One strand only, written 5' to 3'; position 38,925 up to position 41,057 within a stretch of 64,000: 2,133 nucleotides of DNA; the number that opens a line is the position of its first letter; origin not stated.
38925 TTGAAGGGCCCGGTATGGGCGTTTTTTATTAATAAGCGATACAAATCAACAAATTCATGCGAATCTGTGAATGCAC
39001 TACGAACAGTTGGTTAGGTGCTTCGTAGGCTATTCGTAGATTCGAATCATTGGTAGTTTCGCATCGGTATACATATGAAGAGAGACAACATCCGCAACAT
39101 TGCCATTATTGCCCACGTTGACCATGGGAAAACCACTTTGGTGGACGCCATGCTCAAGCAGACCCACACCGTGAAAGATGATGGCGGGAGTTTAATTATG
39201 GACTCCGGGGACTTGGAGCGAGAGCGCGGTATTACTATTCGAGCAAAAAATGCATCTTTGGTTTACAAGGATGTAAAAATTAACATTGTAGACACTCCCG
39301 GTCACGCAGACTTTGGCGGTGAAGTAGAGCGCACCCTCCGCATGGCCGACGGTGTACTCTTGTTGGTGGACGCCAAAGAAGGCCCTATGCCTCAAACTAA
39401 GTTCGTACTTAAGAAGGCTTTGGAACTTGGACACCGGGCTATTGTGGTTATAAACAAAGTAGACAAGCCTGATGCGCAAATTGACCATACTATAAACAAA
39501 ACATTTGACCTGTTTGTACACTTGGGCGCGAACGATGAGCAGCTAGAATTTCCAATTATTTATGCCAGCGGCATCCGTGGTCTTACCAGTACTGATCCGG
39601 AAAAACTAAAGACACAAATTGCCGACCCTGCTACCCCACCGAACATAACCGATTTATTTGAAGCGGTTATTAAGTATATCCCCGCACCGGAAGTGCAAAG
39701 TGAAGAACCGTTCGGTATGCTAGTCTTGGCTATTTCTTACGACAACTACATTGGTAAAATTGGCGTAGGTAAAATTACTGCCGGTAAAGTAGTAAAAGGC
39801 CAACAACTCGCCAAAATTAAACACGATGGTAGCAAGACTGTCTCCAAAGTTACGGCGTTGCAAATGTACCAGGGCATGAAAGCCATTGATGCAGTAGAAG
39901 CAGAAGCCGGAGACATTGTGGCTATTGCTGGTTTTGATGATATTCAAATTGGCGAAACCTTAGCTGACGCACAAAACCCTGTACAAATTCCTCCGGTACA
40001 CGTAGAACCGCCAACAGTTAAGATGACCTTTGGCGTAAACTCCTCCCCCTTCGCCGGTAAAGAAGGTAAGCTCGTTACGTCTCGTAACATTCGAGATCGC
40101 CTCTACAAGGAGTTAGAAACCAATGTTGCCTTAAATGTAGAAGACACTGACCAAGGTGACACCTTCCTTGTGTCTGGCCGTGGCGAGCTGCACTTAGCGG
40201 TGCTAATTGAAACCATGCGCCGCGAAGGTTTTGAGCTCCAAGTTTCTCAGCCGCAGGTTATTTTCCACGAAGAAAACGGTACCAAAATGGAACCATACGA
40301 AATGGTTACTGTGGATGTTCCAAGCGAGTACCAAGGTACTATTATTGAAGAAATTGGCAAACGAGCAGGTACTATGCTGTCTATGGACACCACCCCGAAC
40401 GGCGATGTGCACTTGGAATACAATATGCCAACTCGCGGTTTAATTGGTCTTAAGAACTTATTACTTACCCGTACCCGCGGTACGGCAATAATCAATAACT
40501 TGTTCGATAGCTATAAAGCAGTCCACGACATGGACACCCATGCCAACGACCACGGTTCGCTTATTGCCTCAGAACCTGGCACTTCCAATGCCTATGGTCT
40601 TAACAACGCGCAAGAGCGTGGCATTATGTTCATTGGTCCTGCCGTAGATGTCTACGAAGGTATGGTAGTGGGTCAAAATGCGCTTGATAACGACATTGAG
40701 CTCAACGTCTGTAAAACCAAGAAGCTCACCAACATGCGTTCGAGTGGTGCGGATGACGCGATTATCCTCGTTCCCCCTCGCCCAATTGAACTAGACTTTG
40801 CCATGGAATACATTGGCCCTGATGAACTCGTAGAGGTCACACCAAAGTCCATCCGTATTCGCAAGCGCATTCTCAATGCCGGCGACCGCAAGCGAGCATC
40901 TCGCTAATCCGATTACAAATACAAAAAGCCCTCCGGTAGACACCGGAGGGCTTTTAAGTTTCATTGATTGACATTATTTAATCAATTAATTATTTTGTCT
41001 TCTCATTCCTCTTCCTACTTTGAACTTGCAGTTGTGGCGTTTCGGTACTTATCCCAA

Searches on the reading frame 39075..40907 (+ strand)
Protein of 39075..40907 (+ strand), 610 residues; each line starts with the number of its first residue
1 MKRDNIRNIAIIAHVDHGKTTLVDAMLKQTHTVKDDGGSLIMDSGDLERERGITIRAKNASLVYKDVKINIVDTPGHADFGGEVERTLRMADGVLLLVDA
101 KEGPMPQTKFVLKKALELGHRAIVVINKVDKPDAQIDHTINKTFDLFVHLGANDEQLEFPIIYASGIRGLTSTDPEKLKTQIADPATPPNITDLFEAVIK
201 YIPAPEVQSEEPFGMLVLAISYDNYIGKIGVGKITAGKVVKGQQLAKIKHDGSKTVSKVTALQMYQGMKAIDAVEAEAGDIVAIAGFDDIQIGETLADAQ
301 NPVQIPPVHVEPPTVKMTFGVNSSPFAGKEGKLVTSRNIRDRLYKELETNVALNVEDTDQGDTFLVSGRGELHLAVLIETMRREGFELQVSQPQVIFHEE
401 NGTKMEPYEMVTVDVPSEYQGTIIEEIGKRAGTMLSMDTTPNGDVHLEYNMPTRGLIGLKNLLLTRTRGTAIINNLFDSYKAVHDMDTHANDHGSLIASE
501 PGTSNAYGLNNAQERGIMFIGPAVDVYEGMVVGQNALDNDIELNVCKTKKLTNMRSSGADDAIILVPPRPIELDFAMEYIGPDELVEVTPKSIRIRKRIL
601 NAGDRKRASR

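Call 94: search_protein_families(library=ncbifam, proteins=[window:39075-40907:+], max_evalue=1e-10)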
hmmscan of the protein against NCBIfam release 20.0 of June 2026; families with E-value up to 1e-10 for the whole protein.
window:39075-40907:+ (610 aa): 30 families (the best 25 are shown)
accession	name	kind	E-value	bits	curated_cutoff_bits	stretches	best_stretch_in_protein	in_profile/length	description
TIGR01394.1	TypA_BipA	equivalog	1.9e-257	855.3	757.3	1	6-607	1-594/594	translational GTPase TypA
NF007583.0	PRK10218.1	equivalog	4.8e-202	672.2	1260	1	4-610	3-602/607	ribosome-dependent GTPase TypA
NF009381.0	PRK12740.1-5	subfamily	5.4e-61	206.9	583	2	3-161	6-165/692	elongation factor G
TIGR00484.1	EF-G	equivalog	1.6e-57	195.1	659.4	2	4-161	8-166/691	elongation factor G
TIGR00490.1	aEF-2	equivalog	3.4e-57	194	738.45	2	2-150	15-169/720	elongation factor EF-2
TIGR01393.1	lepA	equivalog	6.9e-57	193.1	533.9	1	5-478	2-473/595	translation elongation factor 4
NF012153.1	tet_protect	equivalog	6e-50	170.1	775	1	8-139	2-137/614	tetracycline resistance ribosomal protection protein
NF009891.0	PRK13351.1-1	equivalog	2.1e-44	152.2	597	2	2-142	5-149/681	elongation factor G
NF009377.1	PRK12740.1-1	equivalog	1.6e-41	142.5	890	1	3-147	10-158/700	elongation factor G-like protein EF-G2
NF000120.3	47473_otr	exception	8.9e-40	136.9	900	1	8-140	4-140/608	tetracycline resistance ribosomal protection protein Otr(A)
NF009379.0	PRK12740.1-3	equivalog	9.4e-37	126.9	513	2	4-141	6-147/674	elongation factor G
NF058620.1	EFG2_Bacteroid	exception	8.6e-35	120.3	1000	1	3-147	6-154/717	elongation factor G2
NF012154.0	tet_protect_Q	exception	1.2e-33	116.3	1425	1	5-136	2-137/638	tetracycline resistance ribosomal protection protein Tet(Q)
NF033148.1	tet_protect_M_W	exception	3.7e-31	108.1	1100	1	5-138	2-139/639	TetM/TetW/TetO/TetS family tetracycline resistance ribosomal protection protein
NF012155.1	tet_protect_M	exception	5.2e-27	94.3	1420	1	6-133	3-134/639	tetracycline resistance ribosomal protection protein Tet(M)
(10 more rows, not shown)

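Call 95: list_cluster_members(proteins=[window:39075-40907:+, window:49559-51343:-])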
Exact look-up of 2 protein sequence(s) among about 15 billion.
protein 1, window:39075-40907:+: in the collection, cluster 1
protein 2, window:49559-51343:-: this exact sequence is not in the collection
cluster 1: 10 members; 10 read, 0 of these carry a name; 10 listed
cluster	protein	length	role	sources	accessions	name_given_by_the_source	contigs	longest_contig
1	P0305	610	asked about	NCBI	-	-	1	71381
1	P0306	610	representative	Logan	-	-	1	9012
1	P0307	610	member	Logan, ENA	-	-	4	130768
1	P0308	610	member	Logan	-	-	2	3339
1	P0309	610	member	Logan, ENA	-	-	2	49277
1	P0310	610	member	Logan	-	-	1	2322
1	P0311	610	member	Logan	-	-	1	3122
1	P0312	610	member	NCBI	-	-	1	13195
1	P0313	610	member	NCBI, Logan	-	-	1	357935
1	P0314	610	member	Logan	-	-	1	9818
